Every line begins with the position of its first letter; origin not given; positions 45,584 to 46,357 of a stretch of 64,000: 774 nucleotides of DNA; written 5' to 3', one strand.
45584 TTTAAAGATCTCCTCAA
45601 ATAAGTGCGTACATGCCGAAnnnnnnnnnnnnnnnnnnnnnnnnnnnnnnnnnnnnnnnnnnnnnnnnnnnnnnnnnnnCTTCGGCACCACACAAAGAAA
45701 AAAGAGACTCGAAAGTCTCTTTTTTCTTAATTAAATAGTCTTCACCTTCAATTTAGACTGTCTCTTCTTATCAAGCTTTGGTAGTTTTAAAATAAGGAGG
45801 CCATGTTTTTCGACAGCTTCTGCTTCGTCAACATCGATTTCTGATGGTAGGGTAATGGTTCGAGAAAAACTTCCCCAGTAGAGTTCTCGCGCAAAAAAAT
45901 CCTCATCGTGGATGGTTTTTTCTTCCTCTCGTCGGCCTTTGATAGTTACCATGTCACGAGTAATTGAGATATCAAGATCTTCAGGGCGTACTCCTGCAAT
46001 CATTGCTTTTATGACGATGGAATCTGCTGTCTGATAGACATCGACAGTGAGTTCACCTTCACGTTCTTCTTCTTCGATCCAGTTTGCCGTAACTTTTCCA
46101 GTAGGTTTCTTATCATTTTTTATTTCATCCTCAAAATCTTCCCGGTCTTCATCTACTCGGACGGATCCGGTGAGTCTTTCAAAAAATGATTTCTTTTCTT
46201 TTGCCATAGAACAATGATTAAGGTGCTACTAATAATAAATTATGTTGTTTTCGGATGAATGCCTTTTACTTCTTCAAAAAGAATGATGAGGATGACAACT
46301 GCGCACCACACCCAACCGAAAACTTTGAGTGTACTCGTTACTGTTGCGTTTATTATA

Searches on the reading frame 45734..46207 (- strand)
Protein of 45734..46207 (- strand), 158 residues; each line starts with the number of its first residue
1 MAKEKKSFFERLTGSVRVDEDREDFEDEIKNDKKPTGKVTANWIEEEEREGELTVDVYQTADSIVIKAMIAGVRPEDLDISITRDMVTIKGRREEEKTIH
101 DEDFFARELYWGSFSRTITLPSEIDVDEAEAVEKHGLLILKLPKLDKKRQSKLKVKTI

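Call 58: search_protein_families(library=pfam, proteins=[window:45734-46207:-], max_evalue=0.00001)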
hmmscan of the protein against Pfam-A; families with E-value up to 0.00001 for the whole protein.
window:45734-46207:- (158 aa): 1 family
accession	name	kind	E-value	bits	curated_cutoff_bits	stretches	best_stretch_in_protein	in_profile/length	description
PF00011.27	HSP20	-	5.4e-17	62.2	20.8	1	58-152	3-95/102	Hsp20/alpha crystallin family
